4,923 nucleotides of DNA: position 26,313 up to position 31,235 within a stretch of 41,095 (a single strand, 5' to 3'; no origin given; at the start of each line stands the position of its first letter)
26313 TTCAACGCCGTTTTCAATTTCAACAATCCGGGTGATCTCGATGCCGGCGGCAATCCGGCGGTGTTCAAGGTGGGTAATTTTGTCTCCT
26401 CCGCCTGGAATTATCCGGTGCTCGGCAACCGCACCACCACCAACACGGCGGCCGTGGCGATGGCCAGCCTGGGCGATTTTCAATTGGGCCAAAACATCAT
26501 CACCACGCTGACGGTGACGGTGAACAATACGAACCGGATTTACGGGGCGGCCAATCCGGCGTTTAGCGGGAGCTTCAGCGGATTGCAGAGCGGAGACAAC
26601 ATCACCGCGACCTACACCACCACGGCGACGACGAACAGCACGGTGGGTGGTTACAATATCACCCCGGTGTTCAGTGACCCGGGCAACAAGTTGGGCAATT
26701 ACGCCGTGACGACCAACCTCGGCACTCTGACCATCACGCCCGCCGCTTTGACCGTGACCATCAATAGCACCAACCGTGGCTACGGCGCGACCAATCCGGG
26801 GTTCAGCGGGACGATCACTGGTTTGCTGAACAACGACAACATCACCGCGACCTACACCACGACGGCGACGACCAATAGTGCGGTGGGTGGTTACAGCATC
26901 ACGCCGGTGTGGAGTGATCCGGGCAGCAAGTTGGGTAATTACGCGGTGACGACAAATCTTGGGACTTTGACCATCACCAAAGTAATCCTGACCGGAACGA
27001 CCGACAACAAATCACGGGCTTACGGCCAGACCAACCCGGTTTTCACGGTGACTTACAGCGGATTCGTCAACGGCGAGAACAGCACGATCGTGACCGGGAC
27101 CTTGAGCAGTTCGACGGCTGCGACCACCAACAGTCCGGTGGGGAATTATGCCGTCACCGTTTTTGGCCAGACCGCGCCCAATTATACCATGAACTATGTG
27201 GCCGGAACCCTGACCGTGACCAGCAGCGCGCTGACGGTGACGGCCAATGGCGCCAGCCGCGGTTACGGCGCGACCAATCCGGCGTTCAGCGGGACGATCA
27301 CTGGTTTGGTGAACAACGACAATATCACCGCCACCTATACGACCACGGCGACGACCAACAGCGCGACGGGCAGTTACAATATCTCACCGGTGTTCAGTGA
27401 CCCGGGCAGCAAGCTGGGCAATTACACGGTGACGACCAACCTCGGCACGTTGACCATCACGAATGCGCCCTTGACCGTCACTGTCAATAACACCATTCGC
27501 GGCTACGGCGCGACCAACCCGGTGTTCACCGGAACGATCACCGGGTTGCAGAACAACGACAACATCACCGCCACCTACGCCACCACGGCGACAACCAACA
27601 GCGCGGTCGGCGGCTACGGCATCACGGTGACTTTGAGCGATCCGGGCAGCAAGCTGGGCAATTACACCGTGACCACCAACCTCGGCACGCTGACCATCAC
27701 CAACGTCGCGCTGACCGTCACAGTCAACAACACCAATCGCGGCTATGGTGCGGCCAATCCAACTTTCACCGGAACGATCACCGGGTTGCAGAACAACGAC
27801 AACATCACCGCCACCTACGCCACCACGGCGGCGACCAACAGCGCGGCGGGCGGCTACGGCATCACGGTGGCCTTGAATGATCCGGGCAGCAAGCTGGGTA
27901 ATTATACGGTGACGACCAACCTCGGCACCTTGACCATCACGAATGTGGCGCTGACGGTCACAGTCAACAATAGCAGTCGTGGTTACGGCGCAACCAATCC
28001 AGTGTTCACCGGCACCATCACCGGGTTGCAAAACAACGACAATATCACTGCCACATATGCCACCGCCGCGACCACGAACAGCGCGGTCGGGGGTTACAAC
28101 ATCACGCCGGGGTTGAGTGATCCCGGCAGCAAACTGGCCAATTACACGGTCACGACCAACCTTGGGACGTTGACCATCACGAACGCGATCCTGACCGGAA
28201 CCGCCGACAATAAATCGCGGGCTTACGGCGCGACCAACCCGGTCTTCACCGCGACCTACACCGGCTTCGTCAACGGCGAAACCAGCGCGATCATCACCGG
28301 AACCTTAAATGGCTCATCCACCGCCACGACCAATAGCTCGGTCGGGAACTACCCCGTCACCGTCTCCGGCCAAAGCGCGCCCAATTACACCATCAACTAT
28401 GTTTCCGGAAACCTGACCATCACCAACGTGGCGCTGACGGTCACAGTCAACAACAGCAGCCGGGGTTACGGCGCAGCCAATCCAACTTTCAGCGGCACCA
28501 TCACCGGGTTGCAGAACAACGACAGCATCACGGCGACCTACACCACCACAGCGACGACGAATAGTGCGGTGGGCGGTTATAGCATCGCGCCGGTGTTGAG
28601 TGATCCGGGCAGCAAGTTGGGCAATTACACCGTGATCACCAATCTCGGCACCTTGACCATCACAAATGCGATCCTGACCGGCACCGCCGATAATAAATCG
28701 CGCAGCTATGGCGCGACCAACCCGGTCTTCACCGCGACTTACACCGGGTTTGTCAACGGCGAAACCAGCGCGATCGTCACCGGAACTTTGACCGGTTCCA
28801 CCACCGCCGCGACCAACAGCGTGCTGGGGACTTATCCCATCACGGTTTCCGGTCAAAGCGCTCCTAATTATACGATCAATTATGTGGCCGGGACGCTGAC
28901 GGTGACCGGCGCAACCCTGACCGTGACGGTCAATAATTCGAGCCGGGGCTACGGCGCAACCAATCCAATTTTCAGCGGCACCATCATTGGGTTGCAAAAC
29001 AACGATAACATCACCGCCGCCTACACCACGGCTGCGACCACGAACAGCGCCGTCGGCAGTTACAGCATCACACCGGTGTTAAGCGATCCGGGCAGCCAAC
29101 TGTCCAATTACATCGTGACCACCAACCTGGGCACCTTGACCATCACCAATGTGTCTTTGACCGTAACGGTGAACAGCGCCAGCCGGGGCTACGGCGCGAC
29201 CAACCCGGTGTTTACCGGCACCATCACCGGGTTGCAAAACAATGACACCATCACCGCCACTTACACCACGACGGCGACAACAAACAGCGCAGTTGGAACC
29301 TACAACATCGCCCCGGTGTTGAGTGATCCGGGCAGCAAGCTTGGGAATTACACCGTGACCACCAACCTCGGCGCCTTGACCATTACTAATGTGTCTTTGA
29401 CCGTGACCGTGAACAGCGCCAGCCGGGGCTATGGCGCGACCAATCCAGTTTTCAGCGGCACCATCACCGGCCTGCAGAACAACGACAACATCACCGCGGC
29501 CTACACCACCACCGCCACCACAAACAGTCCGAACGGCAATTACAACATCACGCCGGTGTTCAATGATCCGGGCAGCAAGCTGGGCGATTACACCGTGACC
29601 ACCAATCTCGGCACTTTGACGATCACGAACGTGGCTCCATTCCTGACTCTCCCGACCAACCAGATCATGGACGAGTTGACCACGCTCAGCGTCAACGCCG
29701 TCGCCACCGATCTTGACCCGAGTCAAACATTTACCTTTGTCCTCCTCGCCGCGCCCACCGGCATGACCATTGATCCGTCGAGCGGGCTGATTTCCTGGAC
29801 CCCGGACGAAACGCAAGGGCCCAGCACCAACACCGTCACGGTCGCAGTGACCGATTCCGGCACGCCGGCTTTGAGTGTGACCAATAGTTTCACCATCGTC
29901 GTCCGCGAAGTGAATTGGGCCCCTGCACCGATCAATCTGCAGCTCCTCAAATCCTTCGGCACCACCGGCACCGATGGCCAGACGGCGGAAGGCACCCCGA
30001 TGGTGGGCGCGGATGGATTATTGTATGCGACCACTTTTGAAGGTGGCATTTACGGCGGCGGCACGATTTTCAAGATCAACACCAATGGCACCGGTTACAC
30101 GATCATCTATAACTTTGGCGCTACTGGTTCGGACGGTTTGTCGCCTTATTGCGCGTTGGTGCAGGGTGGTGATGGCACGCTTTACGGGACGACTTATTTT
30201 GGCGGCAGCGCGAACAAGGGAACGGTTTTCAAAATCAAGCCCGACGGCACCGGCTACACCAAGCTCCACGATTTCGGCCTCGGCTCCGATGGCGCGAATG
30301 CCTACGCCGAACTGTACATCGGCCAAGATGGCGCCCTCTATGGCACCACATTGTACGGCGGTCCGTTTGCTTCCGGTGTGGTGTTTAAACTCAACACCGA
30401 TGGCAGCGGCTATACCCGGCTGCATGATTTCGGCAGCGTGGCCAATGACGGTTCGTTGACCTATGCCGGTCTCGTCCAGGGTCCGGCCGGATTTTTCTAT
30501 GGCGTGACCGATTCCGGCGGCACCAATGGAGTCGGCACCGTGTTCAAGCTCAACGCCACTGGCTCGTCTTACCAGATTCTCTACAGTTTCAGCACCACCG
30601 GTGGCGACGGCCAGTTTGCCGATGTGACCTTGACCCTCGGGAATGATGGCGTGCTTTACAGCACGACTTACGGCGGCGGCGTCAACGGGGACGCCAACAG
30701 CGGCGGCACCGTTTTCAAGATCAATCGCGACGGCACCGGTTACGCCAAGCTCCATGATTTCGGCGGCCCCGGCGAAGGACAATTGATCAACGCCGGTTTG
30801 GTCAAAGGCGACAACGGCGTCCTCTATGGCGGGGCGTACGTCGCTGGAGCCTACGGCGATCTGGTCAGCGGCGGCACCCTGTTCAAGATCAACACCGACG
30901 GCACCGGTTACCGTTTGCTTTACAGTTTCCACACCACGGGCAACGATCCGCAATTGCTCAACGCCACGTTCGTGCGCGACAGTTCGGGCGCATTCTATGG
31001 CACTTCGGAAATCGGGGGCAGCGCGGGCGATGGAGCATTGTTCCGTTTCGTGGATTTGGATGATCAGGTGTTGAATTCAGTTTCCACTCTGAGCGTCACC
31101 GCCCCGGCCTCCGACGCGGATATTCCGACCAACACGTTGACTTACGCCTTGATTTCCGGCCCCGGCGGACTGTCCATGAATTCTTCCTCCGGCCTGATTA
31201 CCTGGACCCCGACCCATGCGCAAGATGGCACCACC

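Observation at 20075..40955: Giant ~7,000-aa secreted protein with an unusual mixed module architecture fills half the window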

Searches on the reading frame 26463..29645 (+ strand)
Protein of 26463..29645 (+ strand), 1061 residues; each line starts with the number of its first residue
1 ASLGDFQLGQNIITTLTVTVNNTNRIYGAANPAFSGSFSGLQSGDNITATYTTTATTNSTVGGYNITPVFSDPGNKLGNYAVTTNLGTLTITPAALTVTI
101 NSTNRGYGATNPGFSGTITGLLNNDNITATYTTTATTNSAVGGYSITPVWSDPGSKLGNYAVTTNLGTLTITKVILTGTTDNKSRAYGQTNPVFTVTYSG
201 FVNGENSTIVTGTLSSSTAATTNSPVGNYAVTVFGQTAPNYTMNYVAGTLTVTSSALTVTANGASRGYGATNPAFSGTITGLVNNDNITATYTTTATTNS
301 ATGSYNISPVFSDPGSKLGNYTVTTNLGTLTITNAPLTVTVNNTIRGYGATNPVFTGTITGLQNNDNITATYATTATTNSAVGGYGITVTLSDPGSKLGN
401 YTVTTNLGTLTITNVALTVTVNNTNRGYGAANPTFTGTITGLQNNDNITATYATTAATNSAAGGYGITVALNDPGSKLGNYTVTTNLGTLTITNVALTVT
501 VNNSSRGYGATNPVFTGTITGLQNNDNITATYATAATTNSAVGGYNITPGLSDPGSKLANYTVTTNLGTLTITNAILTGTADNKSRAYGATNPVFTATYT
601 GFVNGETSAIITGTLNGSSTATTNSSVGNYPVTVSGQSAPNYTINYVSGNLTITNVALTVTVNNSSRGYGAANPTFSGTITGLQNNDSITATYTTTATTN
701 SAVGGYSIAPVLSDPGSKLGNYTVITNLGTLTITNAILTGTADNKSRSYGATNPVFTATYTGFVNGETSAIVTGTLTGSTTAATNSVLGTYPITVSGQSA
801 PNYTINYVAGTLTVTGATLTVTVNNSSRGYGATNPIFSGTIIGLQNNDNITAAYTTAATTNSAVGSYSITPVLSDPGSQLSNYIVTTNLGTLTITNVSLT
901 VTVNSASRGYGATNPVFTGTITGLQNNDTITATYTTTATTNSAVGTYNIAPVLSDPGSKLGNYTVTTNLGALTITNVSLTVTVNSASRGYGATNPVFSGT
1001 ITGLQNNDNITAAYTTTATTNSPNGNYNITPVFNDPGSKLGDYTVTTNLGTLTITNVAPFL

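Call 8: search_protein_families(library=pfam, proteins=[window:26463-29645:+], max_evalue=0.01)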
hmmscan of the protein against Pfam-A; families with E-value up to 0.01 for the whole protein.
window:26463-29645:+ (1061 aa): 4 families
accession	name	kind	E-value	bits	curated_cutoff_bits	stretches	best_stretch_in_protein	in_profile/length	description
PF18676.6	MBG_2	-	7.4e-204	661.3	25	13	577-652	1-72/72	MBG domain (YGX type)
PF21640.2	LytM_N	-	2.4e-10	40.9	27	0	151-181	33-63/88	LytM, N-terminal domain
PF02391.22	MoaE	-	0.0022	18.6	23.4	0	879-909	68-98/114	MoaE protein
PF06155.17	GBBH-like_N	-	0.0067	17.6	22.8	0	205-233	40-68/85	Gamma-butyrobetaine hydroxylase-like, N-terminal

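Call 9: search_protein_families(library=ncbifam, proteins=[window:26463-29645:+], max_evalue=0.01)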
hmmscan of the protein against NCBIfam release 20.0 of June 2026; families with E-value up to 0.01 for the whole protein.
window:26463-29645:+ (1061 aa): 1 family
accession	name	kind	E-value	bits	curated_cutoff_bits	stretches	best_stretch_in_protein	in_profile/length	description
TIGR00096.1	TIGR00096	equivalog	5.4e-08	32.6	167.9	0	849-919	64-133/275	16S rRNA (cytidine(1402)-2'-O)-methyltransferase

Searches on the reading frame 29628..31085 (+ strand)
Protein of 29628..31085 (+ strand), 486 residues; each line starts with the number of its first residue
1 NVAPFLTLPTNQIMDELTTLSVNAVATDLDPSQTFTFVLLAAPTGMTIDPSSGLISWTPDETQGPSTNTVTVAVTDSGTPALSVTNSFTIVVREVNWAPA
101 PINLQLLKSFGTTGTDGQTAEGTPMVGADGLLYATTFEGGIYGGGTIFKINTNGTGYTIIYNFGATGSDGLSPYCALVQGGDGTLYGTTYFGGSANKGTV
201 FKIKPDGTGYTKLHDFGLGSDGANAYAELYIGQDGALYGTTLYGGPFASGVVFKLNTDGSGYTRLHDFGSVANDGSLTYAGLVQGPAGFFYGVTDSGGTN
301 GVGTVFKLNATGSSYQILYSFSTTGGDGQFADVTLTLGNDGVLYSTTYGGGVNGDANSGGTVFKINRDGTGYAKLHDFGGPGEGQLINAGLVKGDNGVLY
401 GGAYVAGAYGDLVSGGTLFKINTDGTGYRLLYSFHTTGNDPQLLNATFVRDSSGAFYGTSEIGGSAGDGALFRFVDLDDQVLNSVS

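Call 8: search_protein_families(library=pfam, proteins=[window:29628-31085:+], max_evalue=0.01)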
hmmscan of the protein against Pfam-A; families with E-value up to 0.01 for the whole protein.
window:29628-31085:+ (486 aa): 2 families
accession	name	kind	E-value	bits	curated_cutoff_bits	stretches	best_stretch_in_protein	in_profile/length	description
PF05345.18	He_PIG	-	2e-08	35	24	1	9-92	8-95/96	Putative Ig domain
PF18957.6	RibLong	-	0.0034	18.6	27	1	34-75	37-77/93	Long Rib domain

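Call 9: search_protein_families(library=ncbifam, proteins=[window:29628-31085:+], max_evalue=0.01)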
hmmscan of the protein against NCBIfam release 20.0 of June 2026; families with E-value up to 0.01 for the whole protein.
window:29628-31085:+ (486 aa): 1 family
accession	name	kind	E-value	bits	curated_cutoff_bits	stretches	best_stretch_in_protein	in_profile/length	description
TIGR03803.2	Gloeo_Verruco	domain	4.1e-79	260.2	44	7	170-217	1-47/50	choice-of-anchor tandem repeat GloVer-containing protein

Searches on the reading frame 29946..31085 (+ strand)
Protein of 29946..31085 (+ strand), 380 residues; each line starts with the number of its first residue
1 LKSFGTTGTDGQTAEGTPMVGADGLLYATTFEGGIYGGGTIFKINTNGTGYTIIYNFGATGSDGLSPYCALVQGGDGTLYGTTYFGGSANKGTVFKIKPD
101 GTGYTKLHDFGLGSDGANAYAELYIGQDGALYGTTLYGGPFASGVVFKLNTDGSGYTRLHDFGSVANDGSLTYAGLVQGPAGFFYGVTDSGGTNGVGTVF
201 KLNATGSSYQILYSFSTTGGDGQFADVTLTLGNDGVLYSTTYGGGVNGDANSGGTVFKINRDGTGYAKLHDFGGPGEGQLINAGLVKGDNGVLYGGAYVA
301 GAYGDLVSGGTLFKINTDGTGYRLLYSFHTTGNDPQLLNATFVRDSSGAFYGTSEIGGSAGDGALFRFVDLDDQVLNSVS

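Call 53: search_solved_structures(query=window:29946-31085:+, max_evalue=1)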
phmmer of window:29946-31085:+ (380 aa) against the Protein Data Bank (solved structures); distinct sequences matched with E-value up to 1: 8.
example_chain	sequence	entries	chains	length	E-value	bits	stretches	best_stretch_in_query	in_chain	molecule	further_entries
6tjh_A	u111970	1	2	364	1.2e-07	34.5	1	11-134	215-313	Cake9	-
6tji_A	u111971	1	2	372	1.4e-07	34.3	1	11-135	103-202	Cake10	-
6tjg_A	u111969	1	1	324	4.1e-07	32.8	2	11-147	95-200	Cake8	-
6tjf_A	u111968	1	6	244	9.4e-06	28.3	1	11-132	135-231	Cake6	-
6tje_A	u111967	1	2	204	4.5e-05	26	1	10-132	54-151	Cake5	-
6tjd_A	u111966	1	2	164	0.00024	23.6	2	11-132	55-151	Cake4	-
6tjc_A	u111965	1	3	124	0.0019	20.7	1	11-102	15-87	Cake3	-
6tjb_A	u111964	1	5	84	0.037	16.4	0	11-37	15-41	Cake2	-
